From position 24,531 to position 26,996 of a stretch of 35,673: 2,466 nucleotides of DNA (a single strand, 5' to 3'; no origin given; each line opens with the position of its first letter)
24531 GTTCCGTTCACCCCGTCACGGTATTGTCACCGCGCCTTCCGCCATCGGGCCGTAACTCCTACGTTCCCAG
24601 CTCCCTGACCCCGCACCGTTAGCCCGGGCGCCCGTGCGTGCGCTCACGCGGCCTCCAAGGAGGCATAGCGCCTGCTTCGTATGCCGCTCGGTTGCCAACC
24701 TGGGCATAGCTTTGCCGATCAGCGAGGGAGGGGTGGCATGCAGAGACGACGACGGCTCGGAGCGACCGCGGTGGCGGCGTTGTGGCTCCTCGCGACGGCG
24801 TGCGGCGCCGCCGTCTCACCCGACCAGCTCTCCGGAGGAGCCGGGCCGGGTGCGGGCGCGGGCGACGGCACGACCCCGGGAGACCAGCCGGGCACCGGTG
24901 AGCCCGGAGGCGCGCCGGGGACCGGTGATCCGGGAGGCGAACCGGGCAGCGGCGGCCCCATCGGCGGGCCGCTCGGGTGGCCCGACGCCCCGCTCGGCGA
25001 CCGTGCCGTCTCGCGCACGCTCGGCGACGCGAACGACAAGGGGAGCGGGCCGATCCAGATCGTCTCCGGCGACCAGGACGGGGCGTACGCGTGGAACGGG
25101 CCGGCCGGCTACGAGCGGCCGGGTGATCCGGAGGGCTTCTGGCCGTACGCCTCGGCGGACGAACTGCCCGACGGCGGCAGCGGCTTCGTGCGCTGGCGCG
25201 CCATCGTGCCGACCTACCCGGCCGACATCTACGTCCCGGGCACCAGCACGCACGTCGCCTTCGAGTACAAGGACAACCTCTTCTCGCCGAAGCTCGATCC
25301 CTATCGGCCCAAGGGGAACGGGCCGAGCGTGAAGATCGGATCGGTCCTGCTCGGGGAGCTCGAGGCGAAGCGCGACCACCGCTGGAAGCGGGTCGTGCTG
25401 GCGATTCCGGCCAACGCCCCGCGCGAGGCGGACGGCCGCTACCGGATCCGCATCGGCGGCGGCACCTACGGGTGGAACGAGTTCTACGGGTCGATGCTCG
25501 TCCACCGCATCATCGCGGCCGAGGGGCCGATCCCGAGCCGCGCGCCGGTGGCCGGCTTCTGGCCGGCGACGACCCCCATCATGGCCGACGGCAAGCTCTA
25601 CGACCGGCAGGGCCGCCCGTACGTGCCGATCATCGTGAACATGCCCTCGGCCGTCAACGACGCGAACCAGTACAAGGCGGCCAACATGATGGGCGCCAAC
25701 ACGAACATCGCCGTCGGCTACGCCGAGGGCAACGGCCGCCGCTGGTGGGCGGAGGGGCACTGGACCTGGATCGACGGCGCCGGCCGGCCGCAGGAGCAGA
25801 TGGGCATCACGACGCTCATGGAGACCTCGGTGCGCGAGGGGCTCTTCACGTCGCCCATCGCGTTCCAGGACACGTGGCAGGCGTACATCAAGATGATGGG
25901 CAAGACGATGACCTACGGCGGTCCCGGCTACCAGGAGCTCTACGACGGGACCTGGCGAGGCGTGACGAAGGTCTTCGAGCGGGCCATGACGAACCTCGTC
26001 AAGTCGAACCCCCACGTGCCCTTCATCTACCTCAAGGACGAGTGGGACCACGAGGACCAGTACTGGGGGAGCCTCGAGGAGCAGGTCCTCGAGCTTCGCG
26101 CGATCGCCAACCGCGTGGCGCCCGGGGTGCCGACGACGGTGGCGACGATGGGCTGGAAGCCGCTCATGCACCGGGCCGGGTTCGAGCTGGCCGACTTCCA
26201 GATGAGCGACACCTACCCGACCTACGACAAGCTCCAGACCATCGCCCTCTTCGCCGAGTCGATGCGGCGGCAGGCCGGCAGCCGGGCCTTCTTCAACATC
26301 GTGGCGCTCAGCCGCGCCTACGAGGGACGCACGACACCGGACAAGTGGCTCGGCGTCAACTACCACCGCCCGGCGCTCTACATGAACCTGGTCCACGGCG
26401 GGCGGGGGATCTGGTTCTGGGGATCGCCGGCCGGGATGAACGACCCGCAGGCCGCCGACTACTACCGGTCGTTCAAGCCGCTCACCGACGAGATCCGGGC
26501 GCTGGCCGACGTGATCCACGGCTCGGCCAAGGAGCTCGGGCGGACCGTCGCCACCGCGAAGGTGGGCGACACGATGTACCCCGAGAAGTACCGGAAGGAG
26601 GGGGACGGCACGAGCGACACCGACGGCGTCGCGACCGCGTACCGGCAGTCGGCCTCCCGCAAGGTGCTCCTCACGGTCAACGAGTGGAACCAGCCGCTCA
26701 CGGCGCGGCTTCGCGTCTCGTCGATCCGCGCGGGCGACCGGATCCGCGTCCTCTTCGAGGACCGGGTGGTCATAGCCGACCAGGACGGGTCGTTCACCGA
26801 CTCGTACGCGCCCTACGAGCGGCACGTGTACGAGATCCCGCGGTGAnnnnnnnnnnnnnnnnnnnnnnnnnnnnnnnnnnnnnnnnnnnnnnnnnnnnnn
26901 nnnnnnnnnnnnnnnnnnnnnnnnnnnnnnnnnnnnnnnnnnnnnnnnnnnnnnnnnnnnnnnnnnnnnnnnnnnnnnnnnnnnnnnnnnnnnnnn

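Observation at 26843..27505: GspC/PilP-like HR + PDZ protein in an EPS locus without a secretin. Possible partner of the ExeA-like ATPase 21 kb upstream.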

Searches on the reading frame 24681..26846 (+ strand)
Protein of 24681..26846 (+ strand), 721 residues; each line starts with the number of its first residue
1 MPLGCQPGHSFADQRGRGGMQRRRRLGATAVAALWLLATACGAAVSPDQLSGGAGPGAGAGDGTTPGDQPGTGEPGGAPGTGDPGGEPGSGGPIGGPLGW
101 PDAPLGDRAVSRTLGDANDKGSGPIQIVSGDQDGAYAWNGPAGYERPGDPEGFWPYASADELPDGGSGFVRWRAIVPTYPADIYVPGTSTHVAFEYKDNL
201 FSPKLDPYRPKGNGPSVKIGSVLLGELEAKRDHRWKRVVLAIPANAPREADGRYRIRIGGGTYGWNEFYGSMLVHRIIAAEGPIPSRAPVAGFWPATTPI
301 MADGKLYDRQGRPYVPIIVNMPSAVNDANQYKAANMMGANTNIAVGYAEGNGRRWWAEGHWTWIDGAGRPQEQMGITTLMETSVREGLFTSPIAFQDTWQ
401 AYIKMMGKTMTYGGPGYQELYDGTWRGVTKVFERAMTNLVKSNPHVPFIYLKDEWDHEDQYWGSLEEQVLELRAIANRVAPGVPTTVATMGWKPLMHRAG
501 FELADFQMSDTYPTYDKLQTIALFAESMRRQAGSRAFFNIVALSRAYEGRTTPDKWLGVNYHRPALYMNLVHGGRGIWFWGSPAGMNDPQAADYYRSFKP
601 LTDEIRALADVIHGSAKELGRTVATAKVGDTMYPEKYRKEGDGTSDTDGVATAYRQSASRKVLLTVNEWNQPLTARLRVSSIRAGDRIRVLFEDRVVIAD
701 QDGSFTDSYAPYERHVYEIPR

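Call 9: search_protein_families(library=pfam, proteins=[window:24681-26846:+], max_evalue=0.01)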
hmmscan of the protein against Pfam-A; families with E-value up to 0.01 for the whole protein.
window:24681-26846:+ (721 aa): 0 families

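Call 11: search_protein_families(library=ncbifam, proteins=[window:24681-26846:+], max_evalue=0.01)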
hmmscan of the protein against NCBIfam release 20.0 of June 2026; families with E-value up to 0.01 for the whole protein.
window:24681-26846:+ (721 aa): 0 families

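Call 23: search_solved_structures(query=window:24681-26843:+, max_evalue=10, show_alignments=2)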
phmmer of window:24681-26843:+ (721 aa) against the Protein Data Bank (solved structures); distinct sequences matched with E-value up to 10: 0.

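Call 44: find_homologous_proteins(query=window:24681-26843:+, max_evalue=0.001)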
Query window:24681-26843:+ (721 aa): 22 proteins with E <= 0.001 among 8000 candidates.
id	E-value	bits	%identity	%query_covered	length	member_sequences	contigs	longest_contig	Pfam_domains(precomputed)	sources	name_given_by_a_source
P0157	0.0e+0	1641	100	97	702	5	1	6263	-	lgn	-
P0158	0.0e+0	1267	83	87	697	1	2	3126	-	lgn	-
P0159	0.0e+0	1267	82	87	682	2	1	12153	-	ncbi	-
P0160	0.0e+0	1063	71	90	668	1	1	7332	-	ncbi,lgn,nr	ncbi:MAG TPA: hypothetical protein VNM66_06150 [Thermodesulfobacteriota bacterium]|nr:hypothetical p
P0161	2.0e-278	944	60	97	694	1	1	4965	-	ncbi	-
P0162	6.8e-268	909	58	97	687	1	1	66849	-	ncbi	-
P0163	1.4e-261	888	59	96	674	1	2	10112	-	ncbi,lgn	-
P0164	2.5e-255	868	61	89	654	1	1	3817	-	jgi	jgi:hypothetical protein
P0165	7.2e-251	853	62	83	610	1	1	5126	-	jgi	jgi:hypothetical protein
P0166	3.1e-244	831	57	89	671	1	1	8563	-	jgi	jgi:hypothetical protein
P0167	5.6e-240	817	58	86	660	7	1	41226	-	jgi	jgi:hypothetical protein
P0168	4.3e-229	781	58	86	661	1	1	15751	-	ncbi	-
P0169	5.7e-208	711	52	86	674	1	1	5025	-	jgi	jgi:hypothetical protein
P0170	2.5e-205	703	53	86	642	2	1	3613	-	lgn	-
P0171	9.5e-159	548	42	91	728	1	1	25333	PF02449.22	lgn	-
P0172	2.7e-87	312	34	86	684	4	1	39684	-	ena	-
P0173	1.1e-84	304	35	86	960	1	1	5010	PF03372.30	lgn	-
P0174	8.9e-84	301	35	84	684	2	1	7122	-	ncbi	-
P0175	1.5e-83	300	34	84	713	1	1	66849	-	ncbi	-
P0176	3.4e-82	295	34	86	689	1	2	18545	-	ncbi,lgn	-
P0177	4.8e-82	295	34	83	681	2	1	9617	-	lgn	-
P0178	1.2e-80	290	35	82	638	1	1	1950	-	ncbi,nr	ncbi:MAG TPA: hypothetical protein VNM66_05105, partial [Thermodesulfobacteriota bacterium]|nr:hypot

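Call 45: find_encoding_contigs(protein=P0162, flank=10000, max_places=1)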
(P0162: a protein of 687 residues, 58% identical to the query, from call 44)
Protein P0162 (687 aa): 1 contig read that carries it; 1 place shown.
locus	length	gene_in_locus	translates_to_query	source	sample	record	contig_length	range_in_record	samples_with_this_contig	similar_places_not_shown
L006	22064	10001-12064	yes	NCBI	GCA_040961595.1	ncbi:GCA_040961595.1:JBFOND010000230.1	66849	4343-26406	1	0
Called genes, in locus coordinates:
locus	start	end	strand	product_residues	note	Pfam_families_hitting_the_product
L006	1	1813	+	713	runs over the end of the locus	-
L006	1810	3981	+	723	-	PF00107:ADH_zinc_N, PF13602:ADH_zinc_N_2 (weak), PF01408:GFO_IDH_MocA, PF02894:GFO_IDH_MocA_C (faint), PF22725:GFO_IDH_MocA_C3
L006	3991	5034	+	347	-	PF13579:Glyco_trans_4_4, PF13439:Glyco_transf_4, PF00534:Glycos_transf_1, PF13692:Glyco_trans_1_4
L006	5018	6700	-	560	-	PF24793:GINT1_N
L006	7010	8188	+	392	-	PF00989:PAS, PF08448:PAS_4, PF00512:HisKA, PF02518:HATPase_c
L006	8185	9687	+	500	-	PF00072:Response_reg, PF00158:Sigma54_activat, PF14532:Sigma54_activ_2, PF07728:AAA_5 (weak), PF25601:AAA_lid_14, PF02954:HTH_8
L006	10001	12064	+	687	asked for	-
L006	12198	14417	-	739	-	PF01590:GAF, PF13185:GAF_2, PF13492:GAF_3, PF00990:GGDEF, PF13185:GAF_2, PF01590:GAF, PF13492:GAF_3, PF01966:HD, +1 more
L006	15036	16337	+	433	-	PF07900:DUF1670, PF00990:GGDEF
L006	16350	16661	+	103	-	-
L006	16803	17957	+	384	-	PF07900:DUF1670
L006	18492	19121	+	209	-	PF02563:Poly_export, PF10531:SLBB, PF22461:SLBB_2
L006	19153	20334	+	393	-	PF10082:BBP2_2 (faint)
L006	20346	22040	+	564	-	PF02706:Wzz, PF13807:GNVR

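Call 46: find_encoding_contigs(protein=P0167, flank=10000, max_places=1)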
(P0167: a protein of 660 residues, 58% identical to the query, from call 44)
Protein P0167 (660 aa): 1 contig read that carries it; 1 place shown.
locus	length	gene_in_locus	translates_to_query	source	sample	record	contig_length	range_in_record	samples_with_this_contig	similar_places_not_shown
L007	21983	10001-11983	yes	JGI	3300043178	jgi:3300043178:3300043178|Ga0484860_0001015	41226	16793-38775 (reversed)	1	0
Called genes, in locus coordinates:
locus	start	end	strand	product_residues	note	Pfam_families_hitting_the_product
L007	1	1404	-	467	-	PF01551:Peptidase_M23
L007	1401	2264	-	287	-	PF18075:FtsX_ECD, PF02687:FtsX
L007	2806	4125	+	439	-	PF01053:Cys_Met_Meta_PP, PF00266:Aminotran_5, PF01041:DegT_DnrJ_EryC1 (weak)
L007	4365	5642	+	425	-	PF01053:Cys_Met_Meta_PP, PF00155:Aminotran_1_2, PF01041:DegT_DnrJ_EryC1 (weak)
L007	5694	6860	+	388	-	PF00561:Abhydrolase_1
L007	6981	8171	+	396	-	PF01053:Cys_Met_Meta_PP, PF00155:Aminotran_1_2, PF06838:Met_gamma_lyase (weak)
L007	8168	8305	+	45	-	-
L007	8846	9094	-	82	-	PF00561:Abhydrolase_1 (weak)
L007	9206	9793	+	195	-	PF04264:YceI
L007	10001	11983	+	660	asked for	-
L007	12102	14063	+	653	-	PF16177:ACAS_N, PF00501:AMP-binding, PF13193:AMP-binding_C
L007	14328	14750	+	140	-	PF00892:EamA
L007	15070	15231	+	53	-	PF14066:DUF4256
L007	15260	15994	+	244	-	PF01925:TauE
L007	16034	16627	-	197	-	PF01330:RuvA_N, PF00633:HHH (faint), PF14520:HHH_5, PF07499:RuvA_C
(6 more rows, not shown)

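Call 47: find_encoding_contigs(protein=P0171, flank=10000, max_places=1)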
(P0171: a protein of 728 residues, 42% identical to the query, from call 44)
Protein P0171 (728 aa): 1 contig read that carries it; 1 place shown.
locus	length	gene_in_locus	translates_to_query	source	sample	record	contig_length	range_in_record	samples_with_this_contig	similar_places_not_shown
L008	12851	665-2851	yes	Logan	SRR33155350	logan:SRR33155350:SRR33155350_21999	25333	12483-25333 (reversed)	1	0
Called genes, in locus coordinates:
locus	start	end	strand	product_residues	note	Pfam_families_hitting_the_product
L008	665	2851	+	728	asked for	PF02449:Glyco_hydro_42 (faint)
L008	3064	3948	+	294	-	-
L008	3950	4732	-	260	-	-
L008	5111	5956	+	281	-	-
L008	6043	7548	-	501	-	PF04851:ResIII (weak), PF00270:DEAD, PF00271:Helicase_C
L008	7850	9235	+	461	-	PF06537:DHOR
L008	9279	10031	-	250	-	-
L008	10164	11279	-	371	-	PF02481:DNA_processg_A, PF18306:LDcluster4 (faint)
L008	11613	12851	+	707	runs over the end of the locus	-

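Call 49: search_solved_structures(query=A5, max_evalue=10, show_alignments=3)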
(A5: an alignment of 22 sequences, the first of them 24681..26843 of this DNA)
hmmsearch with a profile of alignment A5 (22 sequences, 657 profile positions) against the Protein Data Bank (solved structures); distinct sequences matched with E-value up to 10: 1.
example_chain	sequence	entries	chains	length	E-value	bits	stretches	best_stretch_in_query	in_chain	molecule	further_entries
9y6s_6x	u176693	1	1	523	0.63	11.4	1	497-549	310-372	TAX-1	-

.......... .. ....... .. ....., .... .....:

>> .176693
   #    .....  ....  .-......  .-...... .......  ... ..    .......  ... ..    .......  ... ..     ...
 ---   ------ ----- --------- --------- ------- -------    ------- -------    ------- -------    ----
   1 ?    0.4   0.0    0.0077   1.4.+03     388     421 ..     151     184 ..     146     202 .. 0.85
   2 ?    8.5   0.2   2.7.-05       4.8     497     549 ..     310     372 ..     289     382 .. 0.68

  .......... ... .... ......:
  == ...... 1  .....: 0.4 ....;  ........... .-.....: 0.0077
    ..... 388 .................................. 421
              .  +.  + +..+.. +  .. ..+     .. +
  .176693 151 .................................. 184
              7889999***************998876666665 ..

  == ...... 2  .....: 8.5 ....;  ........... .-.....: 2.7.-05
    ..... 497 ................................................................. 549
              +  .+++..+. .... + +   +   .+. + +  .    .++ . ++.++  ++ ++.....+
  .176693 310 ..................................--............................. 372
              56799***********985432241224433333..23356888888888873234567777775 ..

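Call 50: search_protein_families(library=pfam, alignment_id=A5, max_evalue=1)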
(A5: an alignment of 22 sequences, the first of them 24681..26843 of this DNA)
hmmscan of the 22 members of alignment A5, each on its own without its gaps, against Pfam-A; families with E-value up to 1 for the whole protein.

A. member 1, window:24681-26843:+ (721 aa): 0 families

B. families by the number of members that match (of 22 scanned): 7 families
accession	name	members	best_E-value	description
PF02449.21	Glyco_hydro_42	5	2.3e-05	Beta-galactosidase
PF14488.12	DUF4434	4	0.029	Domain of unknown function (DUF4434)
PF03372.29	Exo_endo_phos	1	2.2e-10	Endonuclease/Exonuclease/phosphatase family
PF00404.24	Dockerin_1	1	0.0075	Dockerin type I domain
PF02601.20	Exonuc_VII_L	1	0.057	Exonuclease VII, large subunit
PF23805.1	DUF7180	1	0.22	Family of unknown function (DUF7180)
PF14267.11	DUF4357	1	0.61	Domain of unknown function (DUF4357)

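Call 63: search_protein_families(library=pfam, proteins=[P0171, P0172, P0173, P0174, P0175, P0176, P0177, P0178, P0162, P0167], max_evalue=1)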
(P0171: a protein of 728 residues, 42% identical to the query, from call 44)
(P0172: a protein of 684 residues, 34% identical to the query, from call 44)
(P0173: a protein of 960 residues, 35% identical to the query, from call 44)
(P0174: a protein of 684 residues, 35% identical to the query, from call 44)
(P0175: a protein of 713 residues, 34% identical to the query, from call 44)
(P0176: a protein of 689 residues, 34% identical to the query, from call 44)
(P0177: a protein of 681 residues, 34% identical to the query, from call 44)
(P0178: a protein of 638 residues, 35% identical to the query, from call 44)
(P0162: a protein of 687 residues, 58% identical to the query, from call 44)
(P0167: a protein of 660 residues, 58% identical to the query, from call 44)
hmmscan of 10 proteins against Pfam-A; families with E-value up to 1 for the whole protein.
P0171 (728 aa): 2 families
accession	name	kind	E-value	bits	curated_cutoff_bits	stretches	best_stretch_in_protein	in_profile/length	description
PF02449.21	Glyco_hydro_42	-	2.3e-05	24.4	21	1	386-590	115-338/376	Beta-galactosidase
PF00404.24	Dockerin_1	-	0.0075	16.9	22.9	1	27-73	2-49/57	Dockerin type I domain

P0172 (684 aa): 3 families
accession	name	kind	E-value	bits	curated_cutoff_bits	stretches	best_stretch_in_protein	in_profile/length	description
PF14488.12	DUF4434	-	0.11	12.5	30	1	319-405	75-143/283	Domain of unknown function (DUF4434)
PF02449.21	Glyco_hydro_42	-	0.16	11.7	21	1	261-397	1-142/376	Beta-galactosidase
PF14267.11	DUF4357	-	0.61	10.5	38.4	1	32-63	16-47/54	Domain of unknown function (DUF4357)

P0173 (960 aa): 1 family
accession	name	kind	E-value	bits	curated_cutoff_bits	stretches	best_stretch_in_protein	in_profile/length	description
PF03372.29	Exo_endo_phos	-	2.2e-10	41.1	24.5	1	5-207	31-225/225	Endonuclease/Exonuclease/phosphatase family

P0174 (684 aa): 2 families
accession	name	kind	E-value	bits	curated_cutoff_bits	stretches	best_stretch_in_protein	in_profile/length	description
PF02449.21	Glyco_hydro_42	-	0.1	12.4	21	0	372-398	117-143/376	Beta-galactosidase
PF14488.12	DUF4434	-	0.17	11.8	30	1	363-407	103-145/283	Domain of unknown function (DUF4434)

P0175 (713 aa): 0 families

P0176 (689 aa): 0 families

P0177 (681 aa): 2 families
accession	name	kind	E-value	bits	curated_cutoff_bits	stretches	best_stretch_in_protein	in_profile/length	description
PF14488.12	DUF4434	-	0.029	14.4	30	1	317-403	75-143/283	Domain of unknown function (DUF4434)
PF02449.21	Glyco_hydro_42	-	0.2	11.4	21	0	366-395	113-142/376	Beta-galactosidase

P0178 (638 aa): 2 families
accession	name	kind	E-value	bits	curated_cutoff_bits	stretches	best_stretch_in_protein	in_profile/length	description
PF02449.21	Glyco_hydro_42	-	0.1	12.3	21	0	344-368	116-141/376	Beta-galactosidase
PF14488.12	DUF4434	-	0.25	11.3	30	1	340-387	108-159/283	Domain of unknown function (DUF4434)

P0162 (687 aa): 0 families

P0167 (660 aa): 0 families
